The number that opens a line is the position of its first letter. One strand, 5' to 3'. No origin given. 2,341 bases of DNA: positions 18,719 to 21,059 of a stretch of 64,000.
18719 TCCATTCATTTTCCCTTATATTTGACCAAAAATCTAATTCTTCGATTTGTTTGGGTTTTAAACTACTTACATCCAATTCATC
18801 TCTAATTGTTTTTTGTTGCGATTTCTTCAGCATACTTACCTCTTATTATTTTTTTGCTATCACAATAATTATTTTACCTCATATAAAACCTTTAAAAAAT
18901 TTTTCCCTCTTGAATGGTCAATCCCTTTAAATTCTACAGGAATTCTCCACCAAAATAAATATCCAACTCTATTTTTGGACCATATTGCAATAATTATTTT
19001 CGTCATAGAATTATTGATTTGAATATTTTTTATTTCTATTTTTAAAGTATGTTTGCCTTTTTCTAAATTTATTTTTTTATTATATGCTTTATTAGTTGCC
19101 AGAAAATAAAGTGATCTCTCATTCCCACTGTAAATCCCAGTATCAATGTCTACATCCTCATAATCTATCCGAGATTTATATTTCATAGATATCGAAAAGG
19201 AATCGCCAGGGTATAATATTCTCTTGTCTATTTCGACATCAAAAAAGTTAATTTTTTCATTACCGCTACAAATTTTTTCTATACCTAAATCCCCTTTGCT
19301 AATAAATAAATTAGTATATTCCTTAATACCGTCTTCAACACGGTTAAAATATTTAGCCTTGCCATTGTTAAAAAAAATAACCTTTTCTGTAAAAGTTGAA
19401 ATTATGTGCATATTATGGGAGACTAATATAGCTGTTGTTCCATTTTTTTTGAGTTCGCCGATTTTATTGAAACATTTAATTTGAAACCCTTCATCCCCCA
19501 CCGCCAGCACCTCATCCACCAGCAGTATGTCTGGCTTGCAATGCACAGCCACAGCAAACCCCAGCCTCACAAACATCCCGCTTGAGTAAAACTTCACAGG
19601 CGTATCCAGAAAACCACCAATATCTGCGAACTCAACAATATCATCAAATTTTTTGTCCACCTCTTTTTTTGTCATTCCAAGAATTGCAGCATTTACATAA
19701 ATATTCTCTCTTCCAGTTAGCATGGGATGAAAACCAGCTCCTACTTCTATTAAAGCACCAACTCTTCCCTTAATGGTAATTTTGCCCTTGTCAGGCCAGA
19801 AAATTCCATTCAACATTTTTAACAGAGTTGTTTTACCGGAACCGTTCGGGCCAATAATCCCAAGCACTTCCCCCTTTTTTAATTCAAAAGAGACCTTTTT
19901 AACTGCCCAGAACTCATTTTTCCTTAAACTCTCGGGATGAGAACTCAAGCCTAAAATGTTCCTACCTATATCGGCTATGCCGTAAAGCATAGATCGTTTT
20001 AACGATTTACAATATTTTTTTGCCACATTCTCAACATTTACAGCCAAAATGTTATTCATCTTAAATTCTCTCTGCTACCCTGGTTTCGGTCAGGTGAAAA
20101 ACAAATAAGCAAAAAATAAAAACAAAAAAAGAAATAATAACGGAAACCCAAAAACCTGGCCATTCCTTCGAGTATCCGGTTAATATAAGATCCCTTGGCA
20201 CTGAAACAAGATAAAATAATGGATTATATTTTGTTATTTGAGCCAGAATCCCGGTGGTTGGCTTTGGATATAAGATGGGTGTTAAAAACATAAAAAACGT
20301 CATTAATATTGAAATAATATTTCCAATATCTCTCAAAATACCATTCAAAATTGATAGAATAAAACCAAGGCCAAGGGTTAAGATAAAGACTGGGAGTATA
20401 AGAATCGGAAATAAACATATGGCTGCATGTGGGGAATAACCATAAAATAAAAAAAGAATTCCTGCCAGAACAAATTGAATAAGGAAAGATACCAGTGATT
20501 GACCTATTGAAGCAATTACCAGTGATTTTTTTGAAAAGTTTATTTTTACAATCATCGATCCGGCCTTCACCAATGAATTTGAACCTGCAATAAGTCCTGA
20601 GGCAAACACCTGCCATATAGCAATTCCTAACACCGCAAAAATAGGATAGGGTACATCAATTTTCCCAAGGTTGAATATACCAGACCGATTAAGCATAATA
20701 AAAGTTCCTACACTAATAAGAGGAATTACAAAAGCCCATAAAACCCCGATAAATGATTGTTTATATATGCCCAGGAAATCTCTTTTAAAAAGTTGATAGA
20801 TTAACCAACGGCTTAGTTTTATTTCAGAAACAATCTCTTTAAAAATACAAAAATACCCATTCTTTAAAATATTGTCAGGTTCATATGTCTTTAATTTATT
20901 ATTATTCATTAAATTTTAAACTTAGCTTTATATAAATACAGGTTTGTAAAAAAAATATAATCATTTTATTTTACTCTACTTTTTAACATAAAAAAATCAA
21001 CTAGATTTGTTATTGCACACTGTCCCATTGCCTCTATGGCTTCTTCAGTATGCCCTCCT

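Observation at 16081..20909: Methyltransferase-radical SAM/SPASM fusion and second methyltransferase adjacent to Wzt (with carbohydrate-binding tail) and Wzm: unusual chain-terminating modification machinery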

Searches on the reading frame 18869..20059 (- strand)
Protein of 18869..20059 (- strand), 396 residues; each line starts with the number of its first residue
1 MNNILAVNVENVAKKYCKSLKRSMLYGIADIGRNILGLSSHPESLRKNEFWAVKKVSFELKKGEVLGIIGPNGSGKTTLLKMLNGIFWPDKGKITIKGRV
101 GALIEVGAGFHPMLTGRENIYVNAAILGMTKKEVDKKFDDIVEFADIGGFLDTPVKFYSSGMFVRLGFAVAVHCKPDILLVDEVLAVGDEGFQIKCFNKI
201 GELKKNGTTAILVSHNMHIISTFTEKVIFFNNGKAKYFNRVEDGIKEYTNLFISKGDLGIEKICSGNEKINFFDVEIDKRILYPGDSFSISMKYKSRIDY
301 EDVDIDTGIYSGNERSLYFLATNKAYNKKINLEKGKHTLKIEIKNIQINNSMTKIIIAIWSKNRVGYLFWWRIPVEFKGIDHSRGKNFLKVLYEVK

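Call 4: search_protein_families(library=pfam, proteins=[window:18869-20059:-], max_evalue=0.01)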
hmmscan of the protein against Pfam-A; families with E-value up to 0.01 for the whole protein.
window:18869-20059:- (396 aa): 6 families
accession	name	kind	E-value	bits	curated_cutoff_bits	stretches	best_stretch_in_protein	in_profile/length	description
PF00005.33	ABC_tran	-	2.7e-23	83.5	25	1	54-184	2-135/137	ABC transporter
PF13304.12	AAA_21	-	1.1e-05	26.1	27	1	67-89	3-25/304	AAA domain, putative AbiEii toxin, Type IV TA system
PF13476.12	AAA_23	-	0.00012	23.2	27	1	54-92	11-48/201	AAA domain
PF13555.12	AAA_29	-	0.00079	19.6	27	1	57-91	16-50/61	P-loop containing region of AAA domain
PF20720.3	nSTAND3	-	0.005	17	27.2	0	54-83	8-37/155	Novel STAND NTPase 3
PF24389.1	ORC-CDC6-like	-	0.0064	15.7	27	1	68-83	37-52/571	ORC-CDC6-like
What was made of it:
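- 19325..20059 (-): wzt, nucleotide-binding domain (residues 1-245). PF00005 at residues 54-184 (call 4).
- Checked: Wzt, 18869-20059, 396 aa: ABC_tran at residues 54-184 (call 4).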

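Call 5: search_protein_families(library=ncbifam, proteins=[window:18869-20059:-], max_evalue=0.001)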
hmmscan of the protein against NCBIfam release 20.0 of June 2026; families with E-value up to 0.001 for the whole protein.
window:18869-20059:- (396 aa): 181 families (the best 25 are shown)
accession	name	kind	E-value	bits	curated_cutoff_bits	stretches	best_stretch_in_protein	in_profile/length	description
NF010065.0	PRK13545.1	equivalog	2.9e-59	201.2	538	1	50-253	37-239/549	teichoic acids export protein ATP-binding subunit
NF010066.0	PRK13546.1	equivalog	4.5e-51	173.8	320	1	46-251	33-237/264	teichoic acids export ABC transporter ATP-binding subunit TagH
NF050108.1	galactan_ABC_ATP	equivalog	2.7e-45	154.5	400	1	51-249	43-241/244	galactan export ABC transporter ATP-binding subunit Wzt/RfbE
TIGR01188.1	drrA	subfamily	1.7e-34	119.5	312.45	1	48-241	4-208/302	daunorubicin resistance ABC transporter, ATP-binding protein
TIGR03740.1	galliderm_ABC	subfamily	5.3e-29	101.5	309.75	1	51-252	14-218/223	lantibiotic protection ABC transporter ATP-binding subunit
TIGR04521.1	ECF_ATPase_2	equivalog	3.8e-27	95.1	330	2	48-99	16-67/279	energy-coupling factor transporter ATPase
NF040933.2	ABC_arch_GlcV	equivalog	3.7e-24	85.3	450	1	46-298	15-273/357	glucose ABC transporter ATP-binding protein GlcV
TIGR01166.1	cbiO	subfamily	2.2e-23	82.7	211.8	2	52-99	7-54/190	cobalt ABC transporter, ATP-binding protein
NF010060.0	PRK13537.1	equivalog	2.2e-23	82.6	521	1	51-234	29-223/314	nodulation factor ABC transporter ATP-binding protein NodI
NF010170.0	PRK13651.1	equivalog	7.4e-23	81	432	2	48-96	18-66/308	cobalt transporter ATP-binding subunit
TIGR04520.1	ECF_ATPase_1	equivalog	8.7e-23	81.1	315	2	48-99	13-64/269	energy-coupling factor transporter ATPase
NF040840.2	tungstate_WtpC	equivalog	1.3e-22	80.5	440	1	51-269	14-242/347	tungstate ABC transporter ATP-binding protein WtpC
NF010059.0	PRK13536.1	equivalog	5.1e-22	78.1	549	1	52-236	58-253/342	nodulation factor ABC transporter ATP-binding protein NodI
TIGR01288.1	nodI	equivalog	1.6e-21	76.6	424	1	53-234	20-212/303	nodulation factor ABC transporter ATP-binding protein NodI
TIGR02673.1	FtsE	equivalog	1.7e-21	76.9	264.85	2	48-99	13-64/214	cell division ATP-binding protein FtsE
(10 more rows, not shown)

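Call 6: search_solved_structures(query=window:18869-20059:-, max_evalue=0.001)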
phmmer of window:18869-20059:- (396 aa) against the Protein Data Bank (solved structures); distinct sequences matched with E-value up to 0.001: 466 (the best 60 are shown).
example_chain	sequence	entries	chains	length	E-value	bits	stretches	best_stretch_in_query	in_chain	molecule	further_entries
8dku_A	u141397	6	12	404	1.1e-60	208.9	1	48-341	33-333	ABC transporter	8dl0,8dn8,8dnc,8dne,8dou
7k2t_A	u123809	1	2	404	2.4e-60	207.8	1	48-341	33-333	ABC transporter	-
6amx_A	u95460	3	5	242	6.4e-60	206.4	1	48-235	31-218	ABC transporter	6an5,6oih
6m96_A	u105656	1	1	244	1.6e-59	205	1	48-235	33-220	ABC transporter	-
7dd0_A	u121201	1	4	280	1.1e-54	189.2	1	46-250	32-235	Teichoic acids export ATP-binding protein TagH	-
6jbh_A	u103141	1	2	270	8.9e-54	186.1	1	48-250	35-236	TarH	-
9cfl_B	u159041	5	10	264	1.4e-43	152.6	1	47-249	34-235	Teichoic acids export ATP-binding protein TagH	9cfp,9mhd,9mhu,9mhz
9qhw_C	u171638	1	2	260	7.6e-39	137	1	52-249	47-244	ABC transporter ATP-binding protein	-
9qfx_C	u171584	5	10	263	7.9e-39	136.9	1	52-249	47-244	ABC transporter ATP-binding protein | Probable o-antigen/lipopolysaccharide transport ATP-binding protein ABC transporter RfbE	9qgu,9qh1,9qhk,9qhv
9qhx_C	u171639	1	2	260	2e-38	135.6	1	52-249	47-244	ABC transporter ATP-binding protein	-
9qhj_C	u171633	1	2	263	2e-38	135.6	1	52-249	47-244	Probable o-antigen/lipopolysaccharide transport ATP-binding protein ABC transporter RfbE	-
8tsi_A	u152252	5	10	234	1.1e-31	113.4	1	53-249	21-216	ABC transporter ATP-binding protein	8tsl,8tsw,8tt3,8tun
8tsh_A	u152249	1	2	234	2.8e-31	112.1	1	53-249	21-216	ABC transporter ATP-binding protein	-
5yv5_A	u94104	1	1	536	6.2e-24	87.9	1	53-254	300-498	ATPase RIL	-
1yqt_A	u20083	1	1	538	1.9e-23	86.3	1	53-254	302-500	RNase l inhibitor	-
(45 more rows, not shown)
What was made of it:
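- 19325..20059 (-): E 1e-60 to A. aeolicus Wzt 8dku/7k2t (call 6).
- On Wzm/Wzt O-polysaccharide ABC exporter, CBD-bearing class: TagH/Wzt NCBIfam models are the top hits (calls 5, 6).
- Closest known: CBD-dependent WzmWzt O-antigen exporters with capped substrates. Same: Wzm plus Wzt, with the NBD matching A. aeolicus Wzt at E 1e-60 (call 6).
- Checked: It matches full-length Aquifex aeolicus Wzt (8dku/7k2t) at E 1e-60, aligned over residues 48-341 (call 6).
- Tried and rejected: The sequence alignment stops at residue 341, before those positions (call 6).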

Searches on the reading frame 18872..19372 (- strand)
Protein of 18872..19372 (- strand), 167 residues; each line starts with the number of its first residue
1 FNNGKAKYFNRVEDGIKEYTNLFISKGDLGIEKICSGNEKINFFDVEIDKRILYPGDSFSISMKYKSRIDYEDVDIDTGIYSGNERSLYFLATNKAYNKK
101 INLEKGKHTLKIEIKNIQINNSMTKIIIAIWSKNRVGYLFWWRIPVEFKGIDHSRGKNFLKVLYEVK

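Call 31: find_homologous_proteins(query=window:18872-19372:-, max_evalue=0.001)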
Query seq(167 aa) (167 aa): 24 proteins with E <= 0.001 among 80 candidates.
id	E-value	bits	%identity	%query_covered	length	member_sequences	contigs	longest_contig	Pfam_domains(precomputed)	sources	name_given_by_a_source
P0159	1.0e-86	307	85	100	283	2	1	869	-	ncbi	ncbi:unnamed protein product, partial [marine sediment metagenome]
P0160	2.0e-78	280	76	100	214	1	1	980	-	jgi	-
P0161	3.7e-76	272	75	100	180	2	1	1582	-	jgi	-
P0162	1.4e-66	241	65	99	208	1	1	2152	-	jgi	-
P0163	4.4e-63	230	61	99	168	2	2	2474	-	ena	-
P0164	1.7e-61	225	61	99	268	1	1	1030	-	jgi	jgi:ABC-type multidrug transport system ATPase subunit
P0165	2.0e-60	221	60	100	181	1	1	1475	-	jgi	jgi:hypothetical protein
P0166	1.3e-59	219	58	99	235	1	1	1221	-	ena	-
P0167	6.3e-58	213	58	99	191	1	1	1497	-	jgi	jgi:hypothetical protein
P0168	1.8e-57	212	59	100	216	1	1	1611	-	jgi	jgi:ABC-type multidrug transport system ATPase subunit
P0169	2.7e-55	205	59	93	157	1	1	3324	-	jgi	-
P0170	3.8e-50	188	51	98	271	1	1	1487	-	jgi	jgi:lipopolysaccharide transport system ATP-binding protein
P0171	1.7e-48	182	51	99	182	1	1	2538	-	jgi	jgi:hypothetical protein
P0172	3.1e-43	165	63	73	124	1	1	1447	-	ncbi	-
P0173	3.1e-41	159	67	63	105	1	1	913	-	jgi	-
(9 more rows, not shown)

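Call 43: predict_structure(alignment_id=A2)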
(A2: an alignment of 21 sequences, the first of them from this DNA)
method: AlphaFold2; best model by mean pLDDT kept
length: 167 residues; sequences in the alignment: 21
mean_pLDDT: 81.4   pTM: 0.75
mean pLDDT of the five models: 81.4, 80.9, 75.2, 74.3, 73.9
residues with pLDDT >= 90: 64; 70-90: 63; 50-70: 33; < 50: 7
segments of 3 or more residues with pLDDT < 50: 1-5
pLDDT, mean of each block of 10 residues (from residue 1): 56 70 55 71 91 91 95 92 70 87 96 89 88 88 88 68 91
secondary structure, 60 per line:
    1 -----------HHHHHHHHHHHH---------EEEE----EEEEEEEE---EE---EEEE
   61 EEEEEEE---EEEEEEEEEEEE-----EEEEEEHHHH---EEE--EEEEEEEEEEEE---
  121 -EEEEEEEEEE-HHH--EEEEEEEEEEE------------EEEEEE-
elements in order: H12-23 E33-36 E41-48 E57-67 E71-82 E88-93 H94-97 E101-103 E106-117 E122-131 E138-148 E161-166
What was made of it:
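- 18869..19324 (-): wzt, C-terminal carbohydrate-binding domain (residues 246-396, stop codon included). AlphaFold model with pLDDT 81 (call 43).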

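Call 47: fold_search(model_id=the predicted structure, library=pdb)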
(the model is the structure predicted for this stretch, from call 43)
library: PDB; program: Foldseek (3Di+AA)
matches with E <= 10: 1713; with E <= 0.001: 93
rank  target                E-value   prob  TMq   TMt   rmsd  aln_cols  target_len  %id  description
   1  5hno_A                1.8e-07  1.00  0.59  0.60   6.5       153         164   12  The structure of the kdo-capped saccharide binding subunit of the O-12 specific ABC transporter, Wzt (released 2016-03-09)
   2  5hno_B                2.5e-07  1.00  0.58  0.58   7.5       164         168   13  The structure of the kdo-capped saccharide binding subunit of the O-12 specific ABC transporter, Wzt (released 2016-03-09)
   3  5hnp_A                2.6e-07  1.00  0.58  0.60   7.5       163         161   13  The structure of the kdo-capped saccharide binding subunit of the O-12 specific ABC transporter, Wzt (released 2016-03-09)
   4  5hnp_B                6.8e-07  1.00  0.58  0.59   9.6       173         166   14  The structure of the kdo-capped saccharide binding subunit of the O-12 specific ABC transporter, Wzt (released 2016-03-09)
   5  8dl0_A                1.1e-06  1.00  0.56  0.27   7.3       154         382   17  CryoEM structure of the nucleotide-free and open channel A.aeolicus WzmWzt transporter (released 2022-09-21)
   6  8dku_A                1.3e-06  1.00  0.59  0.28   7.0       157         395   16  CryoEM structure of the A. aeolicus WzmWzt transporter bound to the native O antigen (released 2022-09-21)
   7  5hno_C                1.3e-06  1.00  0.58  0.58   7.6       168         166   15  The structure of the kdo-capped saccharide binding subunit of the O-12 specific ABC transporter, Wzt (released 2016-03-09)
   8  8dne_A                3.0e-06  1.00  0.52  0.26   7.3       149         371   17  CryoEM structure of the A.aeolicus WzmWzt transporter bound to ATP (released 2022-09-21)
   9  8dne_C                3.5e-06  1.00  0.52  0.25   9.1       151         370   16  CryoEM structure of the A.aeolicus WzmWzt transporter bound to ATP (released 2022-09-21)
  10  8dky_A                5.5e-06  1.00  0.57  0.65   3.6       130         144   16  Crystal structure of the Aquifex aeolicus Wzt Carbohydrate Binding Domain bound to 3-O-methyl-D-mannose (released 2022-09-21)
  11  7k2t_A                5.9e-06  1.00  0.53  0.26   7.4       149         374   17  Mg2+/ATP-bound structure of the full-length WzmWzt O antigen ABC transporter in lipid nanodiscs (released 2021-01-13)
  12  8dl0_C                6.6e-06  1.00  0.58  0.28   8.8       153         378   16  CryoEM structure of the nucleotide-free and open channel A.aeolicus WzmWzt transporter (released 2022-09-21)
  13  7k2t_C                1.1e-05  1.00  0.52  0.25   9.3       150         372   16  Mg2+/ATP-bound structure of the full-length WzmWzt O antigen ABC transporter in lipid nanodiscs (released 2021-01-13)
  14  6o14_B                1.2e-05  1.00  0.56  0.64   4.9       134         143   16  Crystal structure of the Aquifex aeolicus Wzt Carbohydrate Binding Domain (released 2020-01-15)
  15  2r5o_B                1.9e-05  1.00  0.57  0.58   3.3       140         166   14  Crystal structure of the C-terminal domain of wzt (released 2007-12-25)
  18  2r5o_A                2.4e-05  1.00  0.59  0.59   3.4       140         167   14  Crystal structure of the C-terminal domain of wzt (released 2007-12-25)
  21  6o14_A                3.4e-05  1.00  0.56  0.63   5.0       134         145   16  Crystal structure of the Aquifex aeolicus Wzt Carbohydrate Binding Domain (released 2020-01-15)
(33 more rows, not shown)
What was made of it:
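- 18869..19324 (-): Top Foldseek PDB hits are all Wzt CBDs: 5hno, 8dky, 6o14, 2r5o (call 47).
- On Wzm/Wzt O-polysaccharide ABC exporter, CBD-bearing class: The 15 best Foldseek PDB matches are all Wzt chains, either isolated CBDs or full-length Wzt containing the CBD (calls 43, 47).
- Closest known: CBD-dependent WzmWzt O-antigen exporters with capped substrates. Same: A C-terminal jelly-roll domain whose best structural matches are exactly these CBDs (call 47).
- CBD fold: calls 43, 47.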

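Call 67: find_related_loci(query=A2, collection=metagenome_contigs, flank=6000)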
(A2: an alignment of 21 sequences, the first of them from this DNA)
Query A2 (167 aa) in metagenome_contigs; peptide patterns used: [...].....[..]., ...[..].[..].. (x = any residue, [..] = any of these).
281 stretches matched a pattern; 90 encode a relative of the query (tblastn E <= 1e-3); the best 80 are kept; 80 distinct loci.
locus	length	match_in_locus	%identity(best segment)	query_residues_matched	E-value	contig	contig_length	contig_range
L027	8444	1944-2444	82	1-167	3e-91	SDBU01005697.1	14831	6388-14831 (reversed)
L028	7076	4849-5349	74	1-167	8e-82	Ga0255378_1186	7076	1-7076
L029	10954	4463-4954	74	4-167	3e-81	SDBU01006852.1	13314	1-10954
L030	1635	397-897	73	1-167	1e-85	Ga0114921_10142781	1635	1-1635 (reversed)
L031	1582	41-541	75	1-167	4e-85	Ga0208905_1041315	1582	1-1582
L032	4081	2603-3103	75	1-167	7e-81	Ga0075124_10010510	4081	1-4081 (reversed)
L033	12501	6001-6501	72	1-167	6e-79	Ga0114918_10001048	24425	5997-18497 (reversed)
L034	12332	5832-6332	71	1-167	3e-78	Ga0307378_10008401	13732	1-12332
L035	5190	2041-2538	69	1-166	2e-75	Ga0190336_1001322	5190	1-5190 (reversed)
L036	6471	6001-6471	73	1-157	2e-75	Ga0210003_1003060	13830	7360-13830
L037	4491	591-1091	67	1-167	8e-74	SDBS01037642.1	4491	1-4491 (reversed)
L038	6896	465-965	65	1-167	3e-73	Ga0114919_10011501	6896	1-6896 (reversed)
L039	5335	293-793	69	1-167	7e-73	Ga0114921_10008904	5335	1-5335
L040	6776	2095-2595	70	1-167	3e-72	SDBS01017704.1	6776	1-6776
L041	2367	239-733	68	3-167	3e-73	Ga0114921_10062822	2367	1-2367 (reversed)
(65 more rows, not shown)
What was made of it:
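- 18869..19324 (-): 80 metagenome loci carry this clade (call 67).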

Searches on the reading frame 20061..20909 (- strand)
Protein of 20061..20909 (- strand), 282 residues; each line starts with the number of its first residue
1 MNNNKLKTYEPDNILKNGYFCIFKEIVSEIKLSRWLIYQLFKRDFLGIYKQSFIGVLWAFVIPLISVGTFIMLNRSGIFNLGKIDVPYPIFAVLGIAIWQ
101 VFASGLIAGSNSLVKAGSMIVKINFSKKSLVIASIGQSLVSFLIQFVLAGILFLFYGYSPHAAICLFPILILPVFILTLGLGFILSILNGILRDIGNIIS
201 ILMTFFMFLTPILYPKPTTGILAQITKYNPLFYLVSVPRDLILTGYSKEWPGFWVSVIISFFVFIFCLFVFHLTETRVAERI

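Call 4: search_protein_families(library=pfam, proteins=[window:20061-20909:-], max_evalue=0.01)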
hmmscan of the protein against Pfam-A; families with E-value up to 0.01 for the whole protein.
window:20061-20909:- (282 aa): 2 families
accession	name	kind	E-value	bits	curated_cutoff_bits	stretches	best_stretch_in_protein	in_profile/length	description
PF01061.29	ABC2_membrane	-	4.4e-13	49.7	26.9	1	37-237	3-205/211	ABC-2 type transporter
PF12698.13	ABC2_membrane_3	-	0.00069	19.2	31.6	1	95-269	166-343/347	ABC-2 family transporter protein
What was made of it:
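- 20061..20909 (-): wzm, ABC-2 permease of the glycan exporter (282 aa). PF01061, E 4e-13 (call 4).
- Checked: Wzm, 20061-20909, 282 aa: ABC2_membrane, E 4e-13 (call 4).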

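Call 5: search_protein_families(library=ncbifam, proteins=[window:20061-20909:-], max_evalue=0.001)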
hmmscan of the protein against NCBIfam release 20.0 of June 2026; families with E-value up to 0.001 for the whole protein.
window:20061-20909:- (282 aa): 1 family
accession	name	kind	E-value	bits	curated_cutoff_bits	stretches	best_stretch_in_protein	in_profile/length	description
NF050109.1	galactan_ABC_perm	equivalog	3.3e-09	36.7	380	1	34-279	21-269/272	galactan export ABC transporter permease subunit Wzm/RfbD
